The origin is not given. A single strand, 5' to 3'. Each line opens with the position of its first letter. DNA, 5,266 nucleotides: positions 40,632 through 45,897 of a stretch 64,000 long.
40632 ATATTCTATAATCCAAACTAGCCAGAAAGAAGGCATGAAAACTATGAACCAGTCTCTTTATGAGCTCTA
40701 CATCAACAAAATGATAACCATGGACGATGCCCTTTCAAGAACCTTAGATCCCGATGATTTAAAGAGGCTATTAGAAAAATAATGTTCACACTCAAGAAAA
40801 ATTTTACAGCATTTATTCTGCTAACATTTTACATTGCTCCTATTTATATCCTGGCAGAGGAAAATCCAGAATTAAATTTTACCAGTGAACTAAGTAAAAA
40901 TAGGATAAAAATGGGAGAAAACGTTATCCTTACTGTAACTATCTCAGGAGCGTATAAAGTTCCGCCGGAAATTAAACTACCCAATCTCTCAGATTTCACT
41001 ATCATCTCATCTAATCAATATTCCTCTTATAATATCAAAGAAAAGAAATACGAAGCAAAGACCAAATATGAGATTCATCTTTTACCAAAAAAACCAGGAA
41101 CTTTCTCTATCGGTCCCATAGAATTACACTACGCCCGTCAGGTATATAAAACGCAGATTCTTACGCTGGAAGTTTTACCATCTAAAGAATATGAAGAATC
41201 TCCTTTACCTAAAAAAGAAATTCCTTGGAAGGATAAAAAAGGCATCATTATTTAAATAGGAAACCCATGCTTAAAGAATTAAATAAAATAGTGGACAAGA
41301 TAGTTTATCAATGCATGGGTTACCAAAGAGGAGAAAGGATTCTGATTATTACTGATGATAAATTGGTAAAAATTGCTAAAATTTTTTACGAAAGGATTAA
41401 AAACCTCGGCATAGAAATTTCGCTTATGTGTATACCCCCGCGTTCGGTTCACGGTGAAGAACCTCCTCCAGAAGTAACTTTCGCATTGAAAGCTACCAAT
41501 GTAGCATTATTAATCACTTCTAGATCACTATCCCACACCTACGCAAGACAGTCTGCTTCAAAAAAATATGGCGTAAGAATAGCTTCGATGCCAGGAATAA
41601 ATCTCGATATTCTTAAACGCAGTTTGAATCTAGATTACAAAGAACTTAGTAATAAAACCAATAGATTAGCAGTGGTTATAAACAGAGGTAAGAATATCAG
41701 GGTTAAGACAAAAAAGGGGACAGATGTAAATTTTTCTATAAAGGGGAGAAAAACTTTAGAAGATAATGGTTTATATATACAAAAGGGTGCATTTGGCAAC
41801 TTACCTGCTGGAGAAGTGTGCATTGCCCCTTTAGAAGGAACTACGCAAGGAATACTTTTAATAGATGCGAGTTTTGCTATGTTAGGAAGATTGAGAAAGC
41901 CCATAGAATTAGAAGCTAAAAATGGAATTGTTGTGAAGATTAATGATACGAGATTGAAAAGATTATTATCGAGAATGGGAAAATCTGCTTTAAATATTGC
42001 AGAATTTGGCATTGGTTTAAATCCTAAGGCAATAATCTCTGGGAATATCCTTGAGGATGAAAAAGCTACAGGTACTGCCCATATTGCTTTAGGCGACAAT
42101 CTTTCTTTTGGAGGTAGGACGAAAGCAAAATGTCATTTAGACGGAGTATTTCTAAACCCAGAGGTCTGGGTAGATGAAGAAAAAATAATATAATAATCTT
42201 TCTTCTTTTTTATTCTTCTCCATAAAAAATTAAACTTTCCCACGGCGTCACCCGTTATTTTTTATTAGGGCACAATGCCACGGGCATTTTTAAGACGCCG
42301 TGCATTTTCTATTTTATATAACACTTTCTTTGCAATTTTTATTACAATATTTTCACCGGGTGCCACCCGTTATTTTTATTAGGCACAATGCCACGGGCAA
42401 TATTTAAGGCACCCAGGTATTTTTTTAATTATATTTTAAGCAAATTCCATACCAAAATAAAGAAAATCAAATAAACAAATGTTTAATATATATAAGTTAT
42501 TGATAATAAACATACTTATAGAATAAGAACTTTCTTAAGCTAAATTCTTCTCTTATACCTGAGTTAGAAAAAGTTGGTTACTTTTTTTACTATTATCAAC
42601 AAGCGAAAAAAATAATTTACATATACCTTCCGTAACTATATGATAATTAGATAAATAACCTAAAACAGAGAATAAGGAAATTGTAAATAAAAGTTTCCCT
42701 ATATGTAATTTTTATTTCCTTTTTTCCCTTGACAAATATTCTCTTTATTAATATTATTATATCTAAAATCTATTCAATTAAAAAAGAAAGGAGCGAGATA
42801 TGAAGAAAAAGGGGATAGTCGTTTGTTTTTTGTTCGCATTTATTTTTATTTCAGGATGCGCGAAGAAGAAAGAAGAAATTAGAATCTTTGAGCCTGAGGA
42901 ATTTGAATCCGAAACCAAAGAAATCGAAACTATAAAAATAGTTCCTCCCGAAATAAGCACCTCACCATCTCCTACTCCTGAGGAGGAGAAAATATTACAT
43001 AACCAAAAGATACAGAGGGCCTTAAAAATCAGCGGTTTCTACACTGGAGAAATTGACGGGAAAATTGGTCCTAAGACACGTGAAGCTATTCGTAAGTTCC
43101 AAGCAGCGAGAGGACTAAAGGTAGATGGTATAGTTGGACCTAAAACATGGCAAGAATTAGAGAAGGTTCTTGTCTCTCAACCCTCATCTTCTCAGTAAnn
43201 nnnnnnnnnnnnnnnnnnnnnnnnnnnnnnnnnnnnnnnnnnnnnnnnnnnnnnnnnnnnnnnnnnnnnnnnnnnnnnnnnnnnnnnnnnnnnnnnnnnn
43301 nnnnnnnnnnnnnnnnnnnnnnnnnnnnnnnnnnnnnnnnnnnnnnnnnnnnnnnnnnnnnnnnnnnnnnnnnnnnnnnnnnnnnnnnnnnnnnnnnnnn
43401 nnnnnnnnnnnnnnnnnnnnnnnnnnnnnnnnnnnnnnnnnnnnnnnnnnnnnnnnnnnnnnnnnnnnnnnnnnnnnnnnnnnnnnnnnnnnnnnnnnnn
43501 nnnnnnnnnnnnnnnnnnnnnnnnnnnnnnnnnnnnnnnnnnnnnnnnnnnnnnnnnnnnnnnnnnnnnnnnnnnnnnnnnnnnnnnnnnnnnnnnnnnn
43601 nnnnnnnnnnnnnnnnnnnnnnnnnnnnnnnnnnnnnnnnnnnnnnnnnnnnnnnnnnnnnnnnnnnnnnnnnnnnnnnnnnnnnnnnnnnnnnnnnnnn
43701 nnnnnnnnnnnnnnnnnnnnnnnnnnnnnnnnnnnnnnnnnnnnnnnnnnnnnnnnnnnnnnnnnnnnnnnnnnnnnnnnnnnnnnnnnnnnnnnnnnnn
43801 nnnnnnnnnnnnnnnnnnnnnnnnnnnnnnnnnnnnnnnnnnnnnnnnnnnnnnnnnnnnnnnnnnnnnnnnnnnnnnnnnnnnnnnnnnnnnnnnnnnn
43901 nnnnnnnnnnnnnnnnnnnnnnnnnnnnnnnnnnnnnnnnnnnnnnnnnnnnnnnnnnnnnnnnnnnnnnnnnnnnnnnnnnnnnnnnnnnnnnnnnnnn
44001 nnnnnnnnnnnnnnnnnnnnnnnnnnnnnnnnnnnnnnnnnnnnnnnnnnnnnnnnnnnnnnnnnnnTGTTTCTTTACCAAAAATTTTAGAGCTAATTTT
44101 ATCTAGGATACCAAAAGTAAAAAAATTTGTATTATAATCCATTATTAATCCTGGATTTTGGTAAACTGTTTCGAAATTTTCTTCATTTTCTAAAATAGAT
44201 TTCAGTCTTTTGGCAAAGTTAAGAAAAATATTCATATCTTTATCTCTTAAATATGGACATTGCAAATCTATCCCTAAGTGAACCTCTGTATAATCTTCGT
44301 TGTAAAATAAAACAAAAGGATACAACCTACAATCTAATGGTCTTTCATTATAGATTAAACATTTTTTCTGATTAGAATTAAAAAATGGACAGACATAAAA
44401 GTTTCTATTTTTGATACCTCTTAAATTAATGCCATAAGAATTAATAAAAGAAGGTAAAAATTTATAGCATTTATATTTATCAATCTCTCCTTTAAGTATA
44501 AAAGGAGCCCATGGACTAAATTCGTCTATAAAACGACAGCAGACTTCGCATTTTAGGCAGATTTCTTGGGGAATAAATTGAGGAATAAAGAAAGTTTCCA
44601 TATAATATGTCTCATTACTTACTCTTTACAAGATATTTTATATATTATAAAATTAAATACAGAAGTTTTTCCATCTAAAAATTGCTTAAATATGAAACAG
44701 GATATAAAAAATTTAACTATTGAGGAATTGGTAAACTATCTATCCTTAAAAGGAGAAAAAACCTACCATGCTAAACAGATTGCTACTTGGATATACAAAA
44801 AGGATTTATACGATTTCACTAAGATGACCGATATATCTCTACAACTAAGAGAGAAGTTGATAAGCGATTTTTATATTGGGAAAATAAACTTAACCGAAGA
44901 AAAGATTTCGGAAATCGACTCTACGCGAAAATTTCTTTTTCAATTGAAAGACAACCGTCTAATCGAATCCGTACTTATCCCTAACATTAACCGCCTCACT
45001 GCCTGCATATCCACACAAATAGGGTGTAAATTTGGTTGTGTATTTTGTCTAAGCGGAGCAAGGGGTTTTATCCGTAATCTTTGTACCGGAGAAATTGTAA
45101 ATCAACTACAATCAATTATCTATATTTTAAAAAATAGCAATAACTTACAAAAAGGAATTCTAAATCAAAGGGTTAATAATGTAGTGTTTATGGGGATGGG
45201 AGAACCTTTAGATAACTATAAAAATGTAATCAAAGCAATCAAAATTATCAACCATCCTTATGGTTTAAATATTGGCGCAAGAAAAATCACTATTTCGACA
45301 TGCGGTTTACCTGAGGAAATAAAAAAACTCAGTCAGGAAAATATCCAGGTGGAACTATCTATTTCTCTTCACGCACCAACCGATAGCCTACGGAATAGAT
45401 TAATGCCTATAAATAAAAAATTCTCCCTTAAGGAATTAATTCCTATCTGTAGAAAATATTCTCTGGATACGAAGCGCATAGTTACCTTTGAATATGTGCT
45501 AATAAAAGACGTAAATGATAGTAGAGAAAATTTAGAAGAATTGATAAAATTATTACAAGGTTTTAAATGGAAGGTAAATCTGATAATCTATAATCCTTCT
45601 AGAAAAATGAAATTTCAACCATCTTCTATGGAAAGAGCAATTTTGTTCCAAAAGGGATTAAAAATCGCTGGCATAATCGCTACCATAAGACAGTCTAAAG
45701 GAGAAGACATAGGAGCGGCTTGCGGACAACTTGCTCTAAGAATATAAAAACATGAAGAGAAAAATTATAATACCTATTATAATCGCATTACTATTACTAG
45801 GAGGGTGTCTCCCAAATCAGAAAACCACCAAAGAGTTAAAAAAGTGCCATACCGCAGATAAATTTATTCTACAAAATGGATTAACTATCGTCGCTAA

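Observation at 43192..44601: Unusual fusion of a CxxCxxCC Zn/Fe-chelating domain with an MprF-synthase-like DUF2156 domain; a separate MprF-TM-like gene lies 5 kb away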

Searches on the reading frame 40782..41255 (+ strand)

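Call 3: search_protein_families(library=pfam, proteins=[window:40782-41255:+], max_evalue=0.1)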
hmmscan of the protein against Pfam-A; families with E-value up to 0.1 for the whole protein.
window:40782-41255:+ (157 aa): 1 family
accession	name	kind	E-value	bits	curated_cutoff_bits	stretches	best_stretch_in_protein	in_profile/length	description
PF13584.12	BatD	-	6.9e-18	65.5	24.1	1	36-131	2-92/92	BatD DUF11 like domain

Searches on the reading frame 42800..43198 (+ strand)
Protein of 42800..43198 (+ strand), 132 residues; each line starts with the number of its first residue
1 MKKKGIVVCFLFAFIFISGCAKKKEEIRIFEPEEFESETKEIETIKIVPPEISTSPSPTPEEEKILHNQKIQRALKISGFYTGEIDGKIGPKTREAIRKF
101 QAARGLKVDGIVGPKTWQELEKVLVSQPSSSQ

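Call 3: search_protein_families(library=pfam, proteins=[window:42800-43198:+], max_evalue=0.1)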
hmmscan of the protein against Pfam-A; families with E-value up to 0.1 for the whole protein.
window:42800-43198:+ (132 aa): 3 families
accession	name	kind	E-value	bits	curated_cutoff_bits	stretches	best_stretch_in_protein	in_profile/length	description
PF01471.23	PG_binding_1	-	2.7e-19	69.5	23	1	70-120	7-57/57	Putative peptidoglycan binding domain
PF09374.15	PG_binding_3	-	3e-07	31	24.6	1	71-99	6-33/76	Predicted Peptidoglycan domain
PF08823.16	PG_binding_2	-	0.0026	18.4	21.1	1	69-102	19-52/74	Putative peptidoglycan binding domain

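Call 4: search_protein_families(library=ncbifam, proteins=[window:42800-43198:+], max_evalue=0.1)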
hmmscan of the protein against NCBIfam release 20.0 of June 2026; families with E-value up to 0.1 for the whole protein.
window:42800-43198:+ (132 aa): 8 families
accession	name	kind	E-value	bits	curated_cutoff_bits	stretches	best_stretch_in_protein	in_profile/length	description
TIGR02869.1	spore_SleB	equivalog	3.4e-15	56.5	236.5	1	70-126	18-74/201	spore cortex-lytic enzyme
TIGR03979.1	His_Ser_Rich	equivalog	1.7e-11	44.5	121.65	1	62-116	128-182/190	His-Xaa-Ser repeat protein HxsA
NF052336.1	PdgHdaseHSB100310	equivalog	5.4e-11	42.4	500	1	71-120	197-246/316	peptidoglycan hydrolase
NF052335.1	PdgHdaseHSB129560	equivalog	6.1e-11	42.2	500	1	68-120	276-328/330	peptidoglycan hydrolase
NF004786.0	PRK06132.1-3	equivalog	1.9e-06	26.9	329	1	70-111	225-266/418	hypothetical protein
NF052377.1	lmo1851_S41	exception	1.9e-05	23.5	725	1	69-122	394-447/468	lmo1851 family serine protease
NF038080.1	PG_bind_siph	domain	0.00015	22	55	1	78-121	29-75/76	peptidoglycan-binding protein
NF007891.0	PRK10594.1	equivalog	0.0011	17.9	425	1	81-119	310-348/617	L,D-transpeptidase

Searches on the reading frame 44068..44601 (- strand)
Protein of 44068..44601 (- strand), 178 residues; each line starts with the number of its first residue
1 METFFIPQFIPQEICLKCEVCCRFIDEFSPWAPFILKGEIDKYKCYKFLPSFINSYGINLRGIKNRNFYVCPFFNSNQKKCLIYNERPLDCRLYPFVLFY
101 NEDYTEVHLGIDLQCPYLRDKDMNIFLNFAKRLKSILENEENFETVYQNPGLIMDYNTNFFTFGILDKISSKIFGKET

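Call 67: search_solved_structures(query=A2, max_evalue=10)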
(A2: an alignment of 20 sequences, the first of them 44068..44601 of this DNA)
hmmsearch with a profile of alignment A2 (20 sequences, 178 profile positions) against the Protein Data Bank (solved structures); distinct sequences matched with E-value up to 10: 0.

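Call 73: predict_structure(alignment_id=A2)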
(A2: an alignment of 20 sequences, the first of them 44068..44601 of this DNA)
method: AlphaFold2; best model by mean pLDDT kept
length: 178 residues; sequences in the alignment: 20
mean_pLDDT: 85.1   pTM: 0.79
mean pLDDT of the five models: 85.1, 81.6, 80.4, 79.3, 73.9
residues with pLDDT >= 90: 63; 70-90: 101; 50-70: 11; < 50: 3
segments of 3 or more residues with pLDDT < 50: none
pLDDT, mean of each block of 10 residues (from residue 1): 72 78 85 84 72 72 89 85 80 88 96 88 92 93 88 92 95 79
secondary structure, 60 per line:
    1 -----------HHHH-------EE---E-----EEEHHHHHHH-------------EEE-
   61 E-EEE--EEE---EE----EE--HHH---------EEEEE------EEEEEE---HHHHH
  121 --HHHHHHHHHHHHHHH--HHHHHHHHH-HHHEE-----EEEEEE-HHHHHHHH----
elements in order: H12-15 E34-36 H37-43 E57-59 E63-65 E68-70 E96-100 E107-112 H116-120 H123-137 H140-148 E160-165 H167-174

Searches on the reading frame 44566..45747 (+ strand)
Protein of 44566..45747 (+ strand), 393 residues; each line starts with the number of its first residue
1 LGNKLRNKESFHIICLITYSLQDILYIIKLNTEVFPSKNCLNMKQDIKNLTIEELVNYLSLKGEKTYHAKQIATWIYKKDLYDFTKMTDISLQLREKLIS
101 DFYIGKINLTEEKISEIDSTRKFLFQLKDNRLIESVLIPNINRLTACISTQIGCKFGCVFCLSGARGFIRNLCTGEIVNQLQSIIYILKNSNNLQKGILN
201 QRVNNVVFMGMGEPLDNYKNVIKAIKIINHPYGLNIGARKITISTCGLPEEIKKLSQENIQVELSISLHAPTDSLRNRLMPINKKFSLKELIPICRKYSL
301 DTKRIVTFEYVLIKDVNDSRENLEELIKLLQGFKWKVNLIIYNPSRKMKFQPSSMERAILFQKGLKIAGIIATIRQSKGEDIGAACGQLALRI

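Call 3: search_protein_families(library=pfam, proteins=[window:44566-45747:+], max_evalue=0.1)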
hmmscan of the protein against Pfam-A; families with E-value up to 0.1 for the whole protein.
window:44566-45747:+ (393 aa): 3 families
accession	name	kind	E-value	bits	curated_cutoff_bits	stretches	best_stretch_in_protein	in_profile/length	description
PF21016.3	RlmN_N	-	8.7e-16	57.9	24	1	46-103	2-59/60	Ribosomal RNA large subunit methyltransferase N-terminal domain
PF04055.27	Radical_SAM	-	7e-13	49.5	29.5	1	149-326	2-165/166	Radical SAM superfamily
PF19238.5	Radical_SAM_2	-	0.017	15.3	26.7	1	250-335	67-146/151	Radical SAM-like domain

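Call 90: search_protein_families(library=ncbifam, proteins=[window:44692-45747:+], max_evalue=0.001)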
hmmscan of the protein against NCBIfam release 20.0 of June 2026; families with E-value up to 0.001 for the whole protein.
window:44692-45747:+ (351 aa): 9 families
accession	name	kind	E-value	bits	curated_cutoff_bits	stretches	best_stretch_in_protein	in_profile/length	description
TIGR00048.1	rRNA_mod_RlmN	equivalog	2e-117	392.1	290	1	2-347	6-342/355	dual-specificity RNA methyltransferase RlmN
NF011031.0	PRK14461.1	equivalog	8.7e-95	317.8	601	1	4-348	9-362/372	ribosomal RNA large subunit methyltransferase N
NF008396.0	PRK11194.1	equivalog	9.3e-82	274.8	633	1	4-348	14-354/379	dual-specificity RNA methyltransferase RlmN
NF000424.4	CfrAB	exception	1.2e-68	232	530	1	17-348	11-337/338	Cfr family 23S rRNA (adenine(2503)-C(8))-methyltransferase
TIGR04432.1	rSAM_Cfr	equivalog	3.7e-67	227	550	1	13-347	9-338/341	Cfr family 23S rRNA (adenine(2503)-C(8))-methyltransferase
NF011024.0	PRK14453.1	equivalog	5.8e-67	226.4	468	1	15-348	13-341/348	23S rRNA (adenine(2503)-C(8))-methyltransferase Cfr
NF011034.0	PRK14464.1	equivalog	2.8e-59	200.7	422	1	10-350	3-329/348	RNA methyltransferase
NF011040.0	PRK14470.1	equivalog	1.9e-54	185.4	441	1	62-349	57-333/338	ribosomal RNA large subunit methyltransferase N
TIGR04100.1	rSAM_pair_X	hypoth_equivalog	9.5e-05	22.1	262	1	152-237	54-137/197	TIGR04100 family radical SAM protein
